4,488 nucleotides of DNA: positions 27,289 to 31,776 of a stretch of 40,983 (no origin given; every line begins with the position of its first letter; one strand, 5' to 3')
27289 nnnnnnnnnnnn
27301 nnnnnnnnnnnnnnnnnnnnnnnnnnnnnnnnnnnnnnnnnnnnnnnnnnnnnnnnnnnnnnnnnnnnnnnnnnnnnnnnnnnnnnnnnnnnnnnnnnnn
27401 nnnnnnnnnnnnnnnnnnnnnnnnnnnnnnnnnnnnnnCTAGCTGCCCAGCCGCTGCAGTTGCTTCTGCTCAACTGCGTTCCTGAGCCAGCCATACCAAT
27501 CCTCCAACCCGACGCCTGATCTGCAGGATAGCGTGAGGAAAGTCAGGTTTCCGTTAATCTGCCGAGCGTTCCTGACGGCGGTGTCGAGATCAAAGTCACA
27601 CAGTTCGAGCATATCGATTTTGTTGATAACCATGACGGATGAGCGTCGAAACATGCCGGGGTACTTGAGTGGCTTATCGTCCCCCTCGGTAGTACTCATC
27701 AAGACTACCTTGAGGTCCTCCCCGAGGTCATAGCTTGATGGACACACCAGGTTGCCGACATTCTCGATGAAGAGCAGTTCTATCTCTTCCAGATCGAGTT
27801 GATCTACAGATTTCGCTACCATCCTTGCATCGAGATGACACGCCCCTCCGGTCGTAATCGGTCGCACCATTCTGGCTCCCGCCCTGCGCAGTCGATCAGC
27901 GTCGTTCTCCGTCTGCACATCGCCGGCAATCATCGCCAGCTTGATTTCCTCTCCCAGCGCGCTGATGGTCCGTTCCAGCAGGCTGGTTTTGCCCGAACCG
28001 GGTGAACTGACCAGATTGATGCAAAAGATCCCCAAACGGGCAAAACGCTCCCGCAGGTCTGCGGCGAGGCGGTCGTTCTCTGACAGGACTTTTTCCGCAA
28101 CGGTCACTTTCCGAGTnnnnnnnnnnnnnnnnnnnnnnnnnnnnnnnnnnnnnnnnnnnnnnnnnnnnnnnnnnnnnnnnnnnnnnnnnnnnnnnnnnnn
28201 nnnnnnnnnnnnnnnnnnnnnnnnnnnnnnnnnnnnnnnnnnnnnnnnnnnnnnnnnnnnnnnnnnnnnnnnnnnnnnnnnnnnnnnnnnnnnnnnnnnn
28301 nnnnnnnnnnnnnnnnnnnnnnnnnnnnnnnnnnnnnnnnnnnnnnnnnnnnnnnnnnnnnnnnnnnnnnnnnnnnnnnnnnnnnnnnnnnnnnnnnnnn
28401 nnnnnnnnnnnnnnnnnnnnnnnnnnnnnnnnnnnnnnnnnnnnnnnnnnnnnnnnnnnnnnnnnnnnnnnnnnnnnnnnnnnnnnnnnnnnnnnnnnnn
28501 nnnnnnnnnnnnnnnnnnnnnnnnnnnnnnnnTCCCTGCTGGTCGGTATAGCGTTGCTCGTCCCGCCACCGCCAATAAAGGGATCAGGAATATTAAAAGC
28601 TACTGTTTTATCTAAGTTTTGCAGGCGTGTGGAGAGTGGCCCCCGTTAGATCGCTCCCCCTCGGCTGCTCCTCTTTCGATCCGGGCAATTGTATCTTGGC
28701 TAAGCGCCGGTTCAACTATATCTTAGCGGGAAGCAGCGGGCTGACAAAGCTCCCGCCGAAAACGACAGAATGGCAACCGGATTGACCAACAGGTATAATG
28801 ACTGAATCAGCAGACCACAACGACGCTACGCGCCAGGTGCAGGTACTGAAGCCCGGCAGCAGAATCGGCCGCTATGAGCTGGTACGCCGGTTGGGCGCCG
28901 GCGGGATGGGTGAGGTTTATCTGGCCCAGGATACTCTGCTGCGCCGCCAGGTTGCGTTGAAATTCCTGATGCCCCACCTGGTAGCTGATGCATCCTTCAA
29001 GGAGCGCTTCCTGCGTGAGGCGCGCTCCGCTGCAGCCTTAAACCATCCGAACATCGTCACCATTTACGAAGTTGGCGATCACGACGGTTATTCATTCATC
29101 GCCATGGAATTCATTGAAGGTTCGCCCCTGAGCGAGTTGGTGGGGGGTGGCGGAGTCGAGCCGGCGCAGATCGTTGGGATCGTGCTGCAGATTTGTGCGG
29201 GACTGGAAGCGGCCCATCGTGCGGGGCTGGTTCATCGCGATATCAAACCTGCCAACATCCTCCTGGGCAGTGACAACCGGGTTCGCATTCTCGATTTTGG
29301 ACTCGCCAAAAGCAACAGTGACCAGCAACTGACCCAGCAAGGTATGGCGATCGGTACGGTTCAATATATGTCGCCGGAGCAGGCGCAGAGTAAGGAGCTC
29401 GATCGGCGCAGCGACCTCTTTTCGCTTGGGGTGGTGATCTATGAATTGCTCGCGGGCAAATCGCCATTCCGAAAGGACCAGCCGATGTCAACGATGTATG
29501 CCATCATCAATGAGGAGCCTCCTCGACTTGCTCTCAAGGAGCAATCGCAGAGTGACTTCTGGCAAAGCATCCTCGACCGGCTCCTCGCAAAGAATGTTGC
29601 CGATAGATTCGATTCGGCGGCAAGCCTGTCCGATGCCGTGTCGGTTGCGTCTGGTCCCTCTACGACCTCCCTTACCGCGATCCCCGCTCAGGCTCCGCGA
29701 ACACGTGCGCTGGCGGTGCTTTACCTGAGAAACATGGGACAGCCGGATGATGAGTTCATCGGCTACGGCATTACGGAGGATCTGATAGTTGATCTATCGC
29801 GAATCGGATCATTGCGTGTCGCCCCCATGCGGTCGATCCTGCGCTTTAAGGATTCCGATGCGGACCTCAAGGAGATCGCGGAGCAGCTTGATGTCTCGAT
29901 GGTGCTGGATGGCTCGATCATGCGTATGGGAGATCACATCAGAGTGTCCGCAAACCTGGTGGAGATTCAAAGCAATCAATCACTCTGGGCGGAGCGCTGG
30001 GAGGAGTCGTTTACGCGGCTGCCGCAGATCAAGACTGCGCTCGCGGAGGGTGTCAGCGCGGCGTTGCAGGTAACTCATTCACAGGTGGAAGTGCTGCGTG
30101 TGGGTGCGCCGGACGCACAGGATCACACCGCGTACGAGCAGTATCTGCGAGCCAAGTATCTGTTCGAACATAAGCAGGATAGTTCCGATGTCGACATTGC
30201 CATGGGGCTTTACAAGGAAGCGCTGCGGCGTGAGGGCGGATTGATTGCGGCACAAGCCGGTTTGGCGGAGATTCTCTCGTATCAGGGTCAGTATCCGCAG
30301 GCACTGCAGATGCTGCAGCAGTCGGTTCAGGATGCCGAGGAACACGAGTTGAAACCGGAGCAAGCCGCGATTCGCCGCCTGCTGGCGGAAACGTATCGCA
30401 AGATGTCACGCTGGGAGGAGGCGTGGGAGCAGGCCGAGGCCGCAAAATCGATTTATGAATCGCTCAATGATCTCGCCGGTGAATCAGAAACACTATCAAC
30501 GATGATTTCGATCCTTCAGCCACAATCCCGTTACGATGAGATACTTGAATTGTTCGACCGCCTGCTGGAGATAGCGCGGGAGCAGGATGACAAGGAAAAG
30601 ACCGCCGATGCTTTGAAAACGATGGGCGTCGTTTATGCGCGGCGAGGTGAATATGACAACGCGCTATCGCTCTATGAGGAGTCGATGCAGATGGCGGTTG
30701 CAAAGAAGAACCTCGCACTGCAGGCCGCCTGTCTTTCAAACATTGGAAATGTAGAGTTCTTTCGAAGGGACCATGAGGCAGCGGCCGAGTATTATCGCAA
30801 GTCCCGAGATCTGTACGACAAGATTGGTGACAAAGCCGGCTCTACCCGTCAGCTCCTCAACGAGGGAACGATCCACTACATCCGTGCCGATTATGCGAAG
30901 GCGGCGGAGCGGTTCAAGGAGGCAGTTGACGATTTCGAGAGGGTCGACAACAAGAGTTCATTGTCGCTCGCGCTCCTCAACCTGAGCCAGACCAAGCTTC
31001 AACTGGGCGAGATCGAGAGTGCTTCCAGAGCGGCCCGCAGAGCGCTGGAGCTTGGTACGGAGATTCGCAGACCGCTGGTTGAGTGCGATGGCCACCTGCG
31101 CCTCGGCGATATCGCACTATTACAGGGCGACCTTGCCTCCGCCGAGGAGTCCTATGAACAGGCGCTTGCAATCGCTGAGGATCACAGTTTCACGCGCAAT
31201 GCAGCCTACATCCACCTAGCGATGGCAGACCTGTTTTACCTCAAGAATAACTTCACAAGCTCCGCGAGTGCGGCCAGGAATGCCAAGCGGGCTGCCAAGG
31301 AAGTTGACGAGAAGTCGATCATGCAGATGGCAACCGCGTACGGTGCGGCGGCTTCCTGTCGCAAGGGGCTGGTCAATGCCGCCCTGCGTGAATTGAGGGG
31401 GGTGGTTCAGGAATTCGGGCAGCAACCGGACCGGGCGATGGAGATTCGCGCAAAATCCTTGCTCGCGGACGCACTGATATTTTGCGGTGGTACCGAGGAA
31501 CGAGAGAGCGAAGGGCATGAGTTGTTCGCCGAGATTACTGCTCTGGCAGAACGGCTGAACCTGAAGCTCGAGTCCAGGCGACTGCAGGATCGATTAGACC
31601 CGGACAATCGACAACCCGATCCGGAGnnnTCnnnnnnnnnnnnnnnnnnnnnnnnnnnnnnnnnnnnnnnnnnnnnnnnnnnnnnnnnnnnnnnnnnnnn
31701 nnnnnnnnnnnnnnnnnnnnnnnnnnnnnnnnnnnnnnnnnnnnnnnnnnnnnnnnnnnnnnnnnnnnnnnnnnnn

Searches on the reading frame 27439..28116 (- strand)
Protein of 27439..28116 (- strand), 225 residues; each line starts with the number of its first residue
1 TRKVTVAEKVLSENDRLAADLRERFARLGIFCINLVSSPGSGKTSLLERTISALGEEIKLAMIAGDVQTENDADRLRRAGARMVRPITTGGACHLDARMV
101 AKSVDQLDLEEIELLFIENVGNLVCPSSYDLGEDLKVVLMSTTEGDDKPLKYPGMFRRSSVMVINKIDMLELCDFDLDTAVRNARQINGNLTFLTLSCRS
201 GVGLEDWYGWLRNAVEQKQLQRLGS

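Call 7: search_protein_families(library=pfam, proteins=[window:27439-28116:-], max_evalue=0.001)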
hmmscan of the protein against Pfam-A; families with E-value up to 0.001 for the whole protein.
window:27439-28116:- (225 aa): 2 families
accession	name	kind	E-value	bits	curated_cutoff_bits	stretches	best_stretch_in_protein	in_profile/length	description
PF02492.25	cobW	-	3.6e-20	72.7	20.7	1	33-193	3-178/180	CobW/HypB/UreG, nucleotide-binding domain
PF03308.22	MeaB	-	0.00018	21.1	23.1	1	2-169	3-183/273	Methylmalonyl Co-A mutase-associated GTPase MeaB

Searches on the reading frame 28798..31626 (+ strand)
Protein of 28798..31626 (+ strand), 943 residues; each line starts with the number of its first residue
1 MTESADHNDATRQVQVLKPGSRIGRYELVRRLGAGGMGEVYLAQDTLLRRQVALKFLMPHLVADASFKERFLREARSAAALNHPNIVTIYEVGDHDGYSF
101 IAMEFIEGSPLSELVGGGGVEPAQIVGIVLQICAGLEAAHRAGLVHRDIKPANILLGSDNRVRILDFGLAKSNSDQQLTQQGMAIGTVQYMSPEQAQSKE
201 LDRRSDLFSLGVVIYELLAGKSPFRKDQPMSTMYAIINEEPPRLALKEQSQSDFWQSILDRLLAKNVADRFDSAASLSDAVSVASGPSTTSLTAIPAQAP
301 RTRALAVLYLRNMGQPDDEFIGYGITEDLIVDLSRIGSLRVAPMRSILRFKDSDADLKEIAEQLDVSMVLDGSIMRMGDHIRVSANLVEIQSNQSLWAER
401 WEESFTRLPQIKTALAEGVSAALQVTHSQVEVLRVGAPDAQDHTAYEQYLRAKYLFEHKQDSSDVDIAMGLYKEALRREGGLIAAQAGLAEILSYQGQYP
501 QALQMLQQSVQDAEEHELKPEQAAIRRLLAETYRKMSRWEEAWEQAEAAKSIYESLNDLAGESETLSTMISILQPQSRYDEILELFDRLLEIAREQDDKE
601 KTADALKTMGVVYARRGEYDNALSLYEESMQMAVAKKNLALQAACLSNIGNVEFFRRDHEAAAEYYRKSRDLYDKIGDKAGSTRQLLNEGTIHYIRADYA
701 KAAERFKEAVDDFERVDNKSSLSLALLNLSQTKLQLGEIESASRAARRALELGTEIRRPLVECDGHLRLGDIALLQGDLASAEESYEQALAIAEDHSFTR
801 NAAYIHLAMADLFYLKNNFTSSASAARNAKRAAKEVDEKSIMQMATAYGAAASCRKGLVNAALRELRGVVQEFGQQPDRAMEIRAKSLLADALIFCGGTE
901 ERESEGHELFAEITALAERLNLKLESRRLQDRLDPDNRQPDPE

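Call 7: search_protein_families(library=pfam, proteins=[window:28798-31626:+], max_evalue=0.001)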
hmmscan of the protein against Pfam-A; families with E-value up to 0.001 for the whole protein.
window:28798-31626:+ (943 aa): 19 families
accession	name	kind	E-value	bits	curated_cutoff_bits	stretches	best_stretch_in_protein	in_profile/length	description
PF00069.31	Pkinase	-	2.4e-50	171.8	31.7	1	26-272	1-253/263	Protein kinase domain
PF07714.23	PK_Tyr_Ser-Thr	-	2.4e-36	125.8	23.1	1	28-270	3-248/258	Protein tyrosine and serine/threonine kinase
PF13424.12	TPR_12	-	6.4e-36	122.8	30.1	4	564-633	4-75/77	Tetratricopeptide repeat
PF00515.34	TPR_1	-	9.2e-17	60.5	27.8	1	765-796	3-34/34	Tetratricopeptide repeat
PF13374.12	TPR_10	-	1.2e-16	60.5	27.5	0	602-633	1-32/42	Tetratricopeptide repeat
PF17874.7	TPR_MalT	-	8.5e-16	58.6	45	2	767-854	84-172/336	MalT-like TPR region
PF07719.23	TPR_2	-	3e-15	55.4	27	1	764-796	2-34/34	Tetratricopeptide repeat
PF10602.15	RPN7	-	2.2e-12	47.5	29.6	1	580-714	13-144/174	26S proteasome subunit RPN7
PF13176.12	TPR_7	-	5.9e-11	42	27.9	0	607-636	3-32/36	Tetratricopeptide repeat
PF13432.12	TPR_16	-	2.4e-10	41.1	32.7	1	728-794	2-62/65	Tetratricopeptide repeat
PF14559.12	TPR_19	-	2.1e-08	34.8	25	0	466-513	8-55/68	Tetratricopeptide repeat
PF13181.12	TPR_8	-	8.8e-08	32.2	25.7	0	766-796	4-34/34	Tetratricopeptide repeat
PF03109.22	ABC1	-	1.1e-06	28.5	22.9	1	66-175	115-219/244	ABC1 atypical kinase-like domain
PF13428.12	TPR_14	-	5.3e-06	27.1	23.5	0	766-797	4-35/44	Tetratricopeptide repeat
PF01636.29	APH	-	6.5e-06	26.5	23.2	0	139-171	165-198/239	Phosphotransferase enzyme family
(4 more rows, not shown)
